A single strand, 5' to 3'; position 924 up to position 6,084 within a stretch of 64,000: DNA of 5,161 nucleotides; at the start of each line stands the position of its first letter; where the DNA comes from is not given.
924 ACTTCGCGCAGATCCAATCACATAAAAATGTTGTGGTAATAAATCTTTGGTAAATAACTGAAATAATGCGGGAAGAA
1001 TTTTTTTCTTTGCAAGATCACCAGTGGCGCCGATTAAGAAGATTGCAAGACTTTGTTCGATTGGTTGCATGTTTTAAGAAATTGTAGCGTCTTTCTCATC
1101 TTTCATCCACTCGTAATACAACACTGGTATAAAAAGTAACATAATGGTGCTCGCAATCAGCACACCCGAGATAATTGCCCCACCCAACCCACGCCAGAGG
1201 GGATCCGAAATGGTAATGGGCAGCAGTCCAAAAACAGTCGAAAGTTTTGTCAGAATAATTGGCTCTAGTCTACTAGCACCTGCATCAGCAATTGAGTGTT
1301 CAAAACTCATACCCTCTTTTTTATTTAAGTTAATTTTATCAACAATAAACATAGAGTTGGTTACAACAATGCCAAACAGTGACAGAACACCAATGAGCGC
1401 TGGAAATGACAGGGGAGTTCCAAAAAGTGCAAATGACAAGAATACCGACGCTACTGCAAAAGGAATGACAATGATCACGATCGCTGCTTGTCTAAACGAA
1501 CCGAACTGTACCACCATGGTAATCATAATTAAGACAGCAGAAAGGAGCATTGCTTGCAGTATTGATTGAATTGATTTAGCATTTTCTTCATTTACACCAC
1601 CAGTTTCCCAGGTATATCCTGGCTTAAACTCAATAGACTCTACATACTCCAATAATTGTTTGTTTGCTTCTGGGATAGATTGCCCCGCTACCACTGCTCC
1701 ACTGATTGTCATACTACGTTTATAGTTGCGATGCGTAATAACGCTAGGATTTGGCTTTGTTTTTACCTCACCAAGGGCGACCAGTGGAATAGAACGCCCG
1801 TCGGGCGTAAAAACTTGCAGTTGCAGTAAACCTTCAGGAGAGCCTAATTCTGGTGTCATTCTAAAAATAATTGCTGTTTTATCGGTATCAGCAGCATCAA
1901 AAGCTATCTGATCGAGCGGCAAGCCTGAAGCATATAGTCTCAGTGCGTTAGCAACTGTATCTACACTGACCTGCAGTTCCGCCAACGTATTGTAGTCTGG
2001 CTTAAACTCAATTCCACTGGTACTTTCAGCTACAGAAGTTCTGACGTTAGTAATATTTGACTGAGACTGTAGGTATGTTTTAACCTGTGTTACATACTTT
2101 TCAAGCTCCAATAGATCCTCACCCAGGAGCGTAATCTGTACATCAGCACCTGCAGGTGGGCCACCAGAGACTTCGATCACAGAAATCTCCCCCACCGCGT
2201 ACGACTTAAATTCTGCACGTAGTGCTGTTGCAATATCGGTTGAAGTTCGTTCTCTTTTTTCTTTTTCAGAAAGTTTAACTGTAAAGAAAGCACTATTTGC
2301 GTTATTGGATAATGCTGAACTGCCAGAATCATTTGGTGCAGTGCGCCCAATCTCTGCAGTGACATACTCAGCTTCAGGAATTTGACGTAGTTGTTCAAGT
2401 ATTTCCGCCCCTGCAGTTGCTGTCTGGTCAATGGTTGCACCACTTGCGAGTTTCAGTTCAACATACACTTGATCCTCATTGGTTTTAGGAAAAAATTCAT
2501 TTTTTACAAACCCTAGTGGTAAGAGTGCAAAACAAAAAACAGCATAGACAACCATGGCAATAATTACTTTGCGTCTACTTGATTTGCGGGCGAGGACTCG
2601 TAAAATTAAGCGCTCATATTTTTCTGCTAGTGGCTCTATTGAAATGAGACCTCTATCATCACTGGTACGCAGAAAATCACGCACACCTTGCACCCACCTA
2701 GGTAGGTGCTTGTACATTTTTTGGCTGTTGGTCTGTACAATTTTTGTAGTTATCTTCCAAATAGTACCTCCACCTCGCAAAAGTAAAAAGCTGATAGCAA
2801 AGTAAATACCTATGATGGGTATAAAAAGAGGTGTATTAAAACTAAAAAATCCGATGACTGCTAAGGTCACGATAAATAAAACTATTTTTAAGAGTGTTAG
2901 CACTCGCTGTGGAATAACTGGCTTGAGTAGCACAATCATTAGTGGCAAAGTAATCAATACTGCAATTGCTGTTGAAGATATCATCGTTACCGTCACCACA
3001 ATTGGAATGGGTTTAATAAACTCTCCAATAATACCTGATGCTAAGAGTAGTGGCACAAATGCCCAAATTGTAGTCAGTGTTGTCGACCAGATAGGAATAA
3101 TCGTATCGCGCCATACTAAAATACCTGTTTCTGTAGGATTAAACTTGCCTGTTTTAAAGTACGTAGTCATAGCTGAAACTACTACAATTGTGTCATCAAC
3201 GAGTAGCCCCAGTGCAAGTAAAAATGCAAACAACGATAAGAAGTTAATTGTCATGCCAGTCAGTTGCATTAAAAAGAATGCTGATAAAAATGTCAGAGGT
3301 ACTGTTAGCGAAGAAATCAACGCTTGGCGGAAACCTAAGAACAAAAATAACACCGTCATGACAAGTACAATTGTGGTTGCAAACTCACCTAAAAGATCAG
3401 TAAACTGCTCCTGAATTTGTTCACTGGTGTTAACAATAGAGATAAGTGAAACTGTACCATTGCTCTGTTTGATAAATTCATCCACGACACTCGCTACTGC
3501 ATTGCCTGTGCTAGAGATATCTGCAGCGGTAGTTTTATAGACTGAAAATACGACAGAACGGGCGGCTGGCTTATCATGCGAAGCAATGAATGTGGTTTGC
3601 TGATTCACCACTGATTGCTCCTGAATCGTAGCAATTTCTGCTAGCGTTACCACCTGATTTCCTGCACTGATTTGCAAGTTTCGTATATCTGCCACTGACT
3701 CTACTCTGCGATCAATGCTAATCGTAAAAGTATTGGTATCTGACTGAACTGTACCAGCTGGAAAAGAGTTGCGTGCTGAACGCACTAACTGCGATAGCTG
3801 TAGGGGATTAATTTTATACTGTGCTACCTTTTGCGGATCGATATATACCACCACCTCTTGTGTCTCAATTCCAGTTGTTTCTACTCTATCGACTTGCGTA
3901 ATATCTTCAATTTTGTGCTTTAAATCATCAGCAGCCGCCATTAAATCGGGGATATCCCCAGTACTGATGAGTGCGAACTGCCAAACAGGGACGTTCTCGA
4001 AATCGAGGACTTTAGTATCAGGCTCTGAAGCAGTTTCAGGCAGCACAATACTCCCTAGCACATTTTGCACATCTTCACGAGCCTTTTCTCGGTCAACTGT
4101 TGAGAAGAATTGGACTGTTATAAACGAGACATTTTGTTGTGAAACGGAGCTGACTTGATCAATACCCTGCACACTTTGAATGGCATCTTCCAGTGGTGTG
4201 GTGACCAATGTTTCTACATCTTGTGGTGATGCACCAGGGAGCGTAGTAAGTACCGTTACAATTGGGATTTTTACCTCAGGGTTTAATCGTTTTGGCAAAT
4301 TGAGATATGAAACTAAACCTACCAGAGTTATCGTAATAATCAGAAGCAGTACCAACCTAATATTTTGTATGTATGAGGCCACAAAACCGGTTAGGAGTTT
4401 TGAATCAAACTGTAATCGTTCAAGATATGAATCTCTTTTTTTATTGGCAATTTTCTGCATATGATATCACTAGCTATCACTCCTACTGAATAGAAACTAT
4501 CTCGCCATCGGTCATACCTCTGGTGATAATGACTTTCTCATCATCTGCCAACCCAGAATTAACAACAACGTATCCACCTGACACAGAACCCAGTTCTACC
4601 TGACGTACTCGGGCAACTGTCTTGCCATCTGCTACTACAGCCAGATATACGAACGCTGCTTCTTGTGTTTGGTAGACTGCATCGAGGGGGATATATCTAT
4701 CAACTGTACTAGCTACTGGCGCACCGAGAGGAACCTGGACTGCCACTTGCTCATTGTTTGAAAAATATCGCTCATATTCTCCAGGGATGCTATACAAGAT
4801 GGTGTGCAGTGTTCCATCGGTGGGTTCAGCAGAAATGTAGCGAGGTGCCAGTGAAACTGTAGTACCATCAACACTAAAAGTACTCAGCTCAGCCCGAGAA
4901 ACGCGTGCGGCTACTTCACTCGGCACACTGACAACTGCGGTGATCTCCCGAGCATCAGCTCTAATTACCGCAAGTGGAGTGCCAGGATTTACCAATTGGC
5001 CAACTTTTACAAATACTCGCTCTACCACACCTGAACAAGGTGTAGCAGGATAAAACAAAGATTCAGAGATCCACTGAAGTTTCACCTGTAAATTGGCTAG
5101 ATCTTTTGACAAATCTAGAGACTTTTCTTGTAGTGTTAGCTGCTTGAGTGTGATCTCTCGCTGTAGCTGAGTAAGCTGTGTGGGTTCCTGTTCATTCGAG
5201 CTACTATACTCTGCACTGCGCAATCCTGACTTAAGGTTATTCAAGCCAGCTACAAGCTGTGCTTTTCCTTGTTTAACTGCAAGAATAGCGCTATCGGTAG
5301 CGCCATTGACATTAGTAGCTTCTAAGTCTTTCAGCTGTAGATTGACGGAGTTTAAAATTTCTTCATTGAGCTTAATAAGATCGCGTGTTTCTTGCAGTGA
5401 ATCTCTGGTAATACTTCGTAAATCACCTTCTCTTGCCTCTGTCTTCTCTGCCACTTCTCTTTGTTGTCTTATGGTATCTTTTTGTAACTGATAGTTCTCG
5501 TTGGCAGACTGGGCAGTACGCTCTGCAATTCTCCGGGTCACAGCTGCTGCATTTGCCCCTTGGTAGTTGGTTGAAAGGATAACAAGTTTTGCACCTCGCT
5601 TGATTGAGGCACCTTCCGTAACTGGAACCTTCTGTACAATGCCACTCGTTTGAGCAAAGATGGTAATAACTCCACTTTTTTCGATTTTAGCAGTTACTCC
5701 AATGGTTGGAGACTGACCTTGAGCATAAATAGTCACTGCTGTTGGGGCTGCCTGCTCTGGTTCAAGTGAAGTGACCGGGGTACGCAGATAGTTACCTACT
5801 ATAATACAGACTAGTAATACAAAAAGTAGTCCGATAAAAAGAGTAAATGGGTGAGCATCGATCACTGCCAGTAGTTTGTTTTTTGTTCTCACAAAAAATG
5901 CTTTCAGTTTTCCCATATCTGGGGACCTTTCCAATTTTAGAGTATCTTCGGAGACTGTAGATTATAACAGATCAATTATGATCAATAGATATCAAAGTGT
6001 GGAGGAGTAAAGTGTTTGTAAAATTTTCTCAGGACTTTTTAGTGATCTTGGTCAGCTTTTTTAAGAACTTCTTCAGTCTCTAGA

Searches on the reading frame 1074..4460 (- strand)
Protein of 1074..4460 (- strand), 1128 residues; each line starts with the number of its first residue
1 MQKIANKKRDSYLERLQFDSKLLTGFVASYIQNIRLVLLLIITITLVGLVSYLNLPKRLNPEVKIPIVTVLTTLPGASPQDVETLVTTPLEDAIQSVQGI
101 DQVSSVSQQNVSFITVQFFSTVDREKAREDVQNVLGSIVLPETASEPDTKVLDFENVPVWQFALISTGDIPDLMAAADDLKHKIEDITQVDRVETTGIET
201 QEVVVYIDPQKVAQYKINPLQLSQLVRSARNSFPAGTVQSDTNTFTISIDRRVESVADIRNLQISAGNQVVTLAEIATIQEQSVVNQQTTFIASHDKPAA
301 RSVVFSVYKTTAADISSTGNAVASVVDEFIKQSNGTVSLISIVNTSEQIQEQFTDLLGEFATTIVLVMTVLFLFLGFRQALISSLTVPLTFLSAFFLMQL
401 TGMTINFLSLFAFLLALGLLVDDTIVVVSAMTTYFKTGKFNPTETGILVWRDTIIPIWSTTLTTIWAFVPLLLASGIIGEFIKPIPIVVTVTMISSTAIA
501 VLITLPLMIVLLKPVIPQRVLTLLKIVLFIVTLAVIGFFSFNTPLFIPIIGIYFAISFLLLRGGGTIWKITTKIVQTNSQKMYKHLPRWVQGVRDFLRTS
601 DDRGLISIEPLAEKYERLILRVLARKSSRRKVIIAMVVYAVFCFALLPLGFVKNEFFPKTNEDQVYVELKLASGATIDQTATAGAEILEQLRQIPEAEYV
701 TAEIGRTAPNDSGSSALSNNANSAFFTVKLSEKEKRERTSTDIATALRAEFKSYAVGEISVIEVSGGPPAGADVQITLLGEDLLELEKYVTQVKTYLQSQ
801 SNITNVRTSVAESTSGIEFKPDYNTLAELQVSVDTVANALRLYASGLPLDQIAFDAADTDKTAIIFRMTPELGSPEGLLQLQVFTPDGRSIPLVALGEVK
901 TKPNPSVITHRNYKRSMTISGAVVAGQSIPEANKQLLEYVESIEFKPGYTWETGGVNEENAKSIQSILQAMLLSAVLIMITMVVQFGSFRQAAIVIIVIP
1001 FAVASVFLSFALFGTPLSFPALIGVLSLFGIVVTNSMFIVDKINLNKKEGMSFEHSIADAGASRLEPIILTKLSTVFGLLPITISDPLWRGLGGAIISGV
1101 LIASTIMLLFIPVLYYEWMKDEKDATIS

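Call 31: search_protein_families(library=pfam, proteins=[window:1074-4460:-], max_evalue=0.00001)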
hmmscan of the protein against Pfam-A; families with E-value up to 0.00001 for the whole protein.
window:1074-4460:- (1128 aa): 1 family
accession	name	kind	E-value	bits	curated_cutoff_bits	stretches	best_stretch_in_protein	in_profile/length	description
PF00873.25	ACR_tran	-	3.7e-152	508.7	28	2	31-515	6-493/1021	AcrB/AcrD/AcrF family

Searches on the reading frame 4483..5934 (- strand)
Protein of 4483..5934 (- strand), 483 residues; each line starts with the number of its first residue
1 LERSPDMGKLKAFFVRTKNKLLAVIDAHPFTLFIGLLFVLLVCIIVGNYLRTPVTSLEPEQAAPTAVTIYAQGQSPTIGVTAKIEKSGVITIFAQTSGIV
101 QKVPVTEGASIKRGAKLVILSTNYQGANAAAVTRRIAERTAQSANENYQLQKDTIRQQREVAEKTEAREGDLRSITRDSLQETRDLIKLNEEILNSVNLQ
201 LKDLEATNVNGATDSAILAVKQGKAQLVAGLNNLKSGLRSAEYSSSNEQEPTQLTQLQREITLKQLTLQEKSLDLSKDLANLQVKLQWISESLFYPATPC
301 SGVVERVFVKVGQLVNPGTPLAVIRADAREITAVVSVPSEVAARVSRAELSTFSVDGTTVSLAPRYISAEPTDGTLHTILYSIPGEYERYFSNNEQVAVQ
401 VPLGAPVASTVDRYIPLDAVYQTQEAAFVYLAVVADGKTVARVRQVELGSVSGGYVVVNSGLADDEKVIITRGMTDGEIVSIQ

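Call 31: search_protein_families(library=pfam, proteins=[window:4483-5934:-], max_evalue=0.00001)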
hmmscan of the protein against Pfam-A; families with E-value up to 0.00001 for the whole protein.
window:4483-5934:- (483 aa): 3 families
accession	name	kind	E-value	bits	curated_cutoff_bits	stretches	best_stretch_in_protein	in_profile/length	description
PF13533.13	Biotin_lipoyl_2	-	1.4e-11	44.3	29.8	0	298-324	5-31/32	Biotin-lipoyl like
PF13437.12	HlyD_3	-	2.4e-07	31.9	22.2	1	299-374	5-83/106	HlyD family secretion protein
PF00364.28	Biotin_lipoyl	-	6.7e-06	26.3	22.1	0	301-324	50-73/73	Biotin-requiring enzyme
